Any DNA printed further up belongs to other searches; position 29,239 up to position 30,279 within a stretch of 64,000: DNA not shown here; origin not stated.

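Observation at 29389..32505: KAP-family NTPase fused to an FGE-sulfatase-like domain and linked to a secreted beta-propeller: candidate undescribed sensor/conflict module between recO and yebC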

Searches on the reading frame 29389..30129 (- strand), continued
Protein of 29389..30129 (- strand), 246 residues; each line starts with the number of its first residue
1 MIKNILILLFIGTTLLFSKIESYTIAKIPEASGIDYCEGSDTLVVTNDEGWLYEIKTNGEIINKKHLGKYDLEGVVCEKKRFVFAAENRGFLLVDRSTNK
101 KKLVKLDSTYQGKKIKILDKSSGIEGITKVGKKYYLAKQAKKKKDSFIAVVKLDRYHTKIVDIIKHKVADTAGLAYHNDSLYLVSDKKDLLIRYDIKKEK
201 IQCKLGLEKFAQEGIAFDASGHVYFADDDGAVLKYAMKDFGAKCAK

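Call 70: predict_structure(alignment_id=A4)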
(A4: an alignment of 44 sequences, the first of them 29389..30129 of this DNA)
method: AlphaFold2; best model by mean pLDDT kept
length: 246 residues; sequences in the alignment: 44
mean_pLDDT: 89.8   pTM: 0.87
mean pLDDT of the five models: 89.8, 89.6, 89.5, 89.1, 89.0
residues with pLDDT >= 90: 190; 70-90: 33; 50-70: 10; < 50: 13
segments of 3 or more residues with pLDDT < 50: 1-3, 7-15
pLDDT, mean of each block of 10 residues (from residue 1): 47 49 88 96 97 97 96 97 95 97 97 92 93 97 95 96 95 95 91 94 87 90 91 90 79
secondary structure, 60 per line:
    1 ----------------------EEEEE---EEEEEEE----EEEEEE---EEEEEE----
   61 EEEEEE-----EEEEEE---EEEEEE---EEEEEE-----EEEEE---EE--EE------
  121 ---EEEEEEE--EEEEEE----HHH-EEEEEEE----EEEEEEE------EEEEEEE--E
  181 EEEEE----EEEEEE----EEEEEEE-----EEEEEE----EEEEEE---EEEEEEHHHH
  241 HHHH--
elements in order: E23-27 E31-37 E42-47 E51-56 E61-66 E72-77 E81-86 E90-95 E101-105 E124-130 E133-138 E147-153 E158-164 E171-177 E180-185 E190-195 E200-206 E212-217 E222-227 E231-236 H237-244

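Call 73: fold_search(model_id=the predicted structure, library=pdb)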
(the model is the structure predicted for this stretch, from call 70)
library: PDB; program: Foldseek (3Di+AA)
matches with E <= 10: 1993; with E <= 0.001: 1758
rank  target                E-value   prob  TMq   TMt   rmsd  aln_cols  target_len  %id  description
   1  2iwa                  5.9e-10  1.00  0.62  0.60   5.0       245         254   14  Unbound glutaminyl cyclotransferase from Carica papaya. (released 2006-07-04)
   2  3mbr                  1.0e-09  1.00  0.69  0.72   2.8       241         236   14  Crystal Structure of the Glutaminyl Cyclase from Xanthomonas campestris (released 2010-06-30)
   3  3nol                  2.6e-09  1.00  0.67  0.70   3.3       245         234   12  Crystal structure of Zymomonas mobilis Glutaminyl Cyclase (trigonal form) (released 2010-11-03)
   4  8v87_p                2.8e-09  1.00  0.50  0.42   6.6       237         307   10  60S ribosome biogenesis intermediate (Dbp10 post-catalytic structure - Overall map) (released 2024-05-01)
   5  3nok_A                4.8e-09  1.00  0.68  0.72   3.2       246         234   13  Crystal structure of Myxococcus xanthus Glutaminyl Cyclase (released 2010-11-03)
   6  2faw_A                5.6e-09  1.00  0.62  0.61   4.7       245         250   15  crystal structure of papaya glutaminyl cyclase (released 2006-10-03)
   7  7mq8_LS               9.1e-09  1.00  0.48  0.29   7.3       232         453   12  Cryo-EM structure of the human SSU processome, state pre-A1 (released 2021-09-22)
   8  6g6n_B                1.0e-08  1.00  0.44  0.36   7.2       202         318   13  Crystal structure of the computationally designed Tako8 protein in C2 (released 2018-11-28)
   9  3q54                  1.0e-08  1.00  0.39  0.29   7.8       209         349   13  Crystal structure of Escherichia coli BamB (released 2012-05-09)
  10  9m58_B                1.1e-08  1.00  0.60  0.40   5.2       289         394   11  Cu/Zn-superoxide dismutase from Deinococcus radiodurans (Calcium-free) (released 2025-09-24)
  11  9rsd_W                1.2e-08  1.00  0.44  0.31   6.8       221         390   11  Ternary complex of a charged molecular glue degrader ZZ1-SO2H, BRD4(BD1) neosubstrate, and the CTLH E3 ligase receptor (released 2026-04-08)
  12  3ww9                  1.3e-08  1.00  0.54  0.53   8.5       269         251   12  Crystal structure of the computationally designed Pizza6 protein (released 2014-10-08)
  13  6y7n_A                1.6e-08  1.00  0.44  0.35   7.5       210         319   13  The crystal structure of the eight-bladed symmetrical designer protein Tako8 in the presence of tellurotungstic Anders (released 2020-12-16)
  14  7znk_C                2.0e-08  1.00  0.49  0.41   5.9       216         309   12  Structure of an endogenous human TREX complex bound to mRNA (released 2023-05-03)
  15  3vgz_A                2.1e-08  1.00  0.47  0.38   7.7       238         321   16  Crystal structure of E. coli YncE (released 2011-11-16)
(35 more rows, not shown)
